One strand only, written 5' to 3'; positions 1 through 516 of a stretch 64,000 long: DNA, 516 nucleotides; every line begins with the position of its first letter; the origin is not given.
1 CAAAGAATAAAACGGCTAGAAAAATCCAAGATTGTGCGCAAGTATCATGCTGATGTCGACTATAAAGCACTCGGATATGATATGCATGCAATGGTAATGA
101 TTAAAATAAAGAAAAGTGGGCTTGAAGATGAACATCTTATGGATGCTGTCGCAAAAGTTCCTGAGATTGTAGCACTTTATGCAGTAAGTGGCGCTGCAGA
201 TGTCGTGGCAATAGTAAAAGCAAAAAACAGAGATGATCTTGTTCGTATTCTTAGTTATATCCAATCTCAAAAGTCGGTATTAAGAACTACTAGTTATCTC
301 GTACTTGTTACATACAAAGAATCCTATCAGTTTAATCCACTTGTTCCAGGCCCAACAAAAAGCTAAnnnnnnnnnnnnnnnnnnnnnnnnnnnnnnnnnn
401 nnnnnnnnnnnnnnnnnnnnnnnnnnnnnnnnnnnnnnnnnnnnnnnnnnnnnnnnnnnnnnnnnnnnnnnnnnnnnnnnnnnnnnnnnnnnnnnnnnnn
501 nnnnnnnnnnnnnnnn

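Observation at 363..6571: Three paralogous YDxxM..TGH-type methyltransferases, each partnered with Lrp/AsnC regulators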

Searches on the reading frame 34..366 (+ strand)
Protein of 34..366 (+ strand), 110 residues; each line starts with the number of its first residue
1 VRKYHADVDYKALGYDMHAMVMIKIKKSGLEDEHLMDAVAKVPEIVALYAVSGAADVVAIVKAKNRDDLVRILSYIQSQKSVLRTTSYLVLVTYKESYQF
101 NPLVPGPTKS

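Call 3: search_protein_families(library=pfam, proteins=[window:34-366:+], max_evalue=0.01)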
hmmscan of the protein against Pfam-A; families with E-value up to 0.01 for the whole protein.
window:34-366:+ (110 aa): 2 families
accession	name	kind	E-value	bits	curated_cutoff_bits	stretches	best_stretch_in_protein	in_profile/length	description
PF01037.27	AsnC_trans_reg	-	8.5e-13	48.4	25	1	21-91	1-71/73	Lrp/AsnC ligand binding domain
PF22482.2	AsnC_trans_reg_3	-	0.00026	21.5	24.4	1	18-95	4-87/95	PF0864 C-terminal dimeric alpha+beta barrel domain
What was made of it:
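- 1..366 (+): LrpN: 3' part (RAM/ligand-binding domain) of an Lrp/AsnC gene cut by the window start. It is the conserved convergent partner of methyltransferase A. PF01037 E 8.5e-13 (call 3).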

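Call 8: search_protein_families(library=ncbifam, proteins=[window:34-366:+], max_evalue=0.01)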
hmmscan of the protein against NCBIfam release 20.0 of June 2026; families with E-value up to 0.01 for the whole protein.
window:34-366:+ (110 aa): 5 families
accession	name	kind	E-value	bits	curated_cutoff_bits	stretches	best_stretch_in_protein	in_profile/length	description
NF041396.1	TranRegLrp_Halo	equivalog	6.4e-13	48.8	190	1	2-101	50-147/149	HTH-type transcriptional regulator Lrp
NF040947.1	trans_reg_LysM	equivalog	2.9e-08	33.6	180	1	14-93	57-135/136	HTH-type transcriptional regulator LysM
NF041395.1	TranRegLrpA1_Halo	equivalog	5.6e-05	23.2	250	1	4-74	52-120/142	HTH-type transcriptional regulator LrpA1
NF008384.0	PRK11179.1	equivalog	0.00017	21.5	227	1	6-88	58-140/153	transcriptional regulator AsnC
NF040820.1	trans_reg_LrpA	equivalog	0.0015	18.4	250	1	2-75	49-120/141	HTH-type transcriptional regulator LrpA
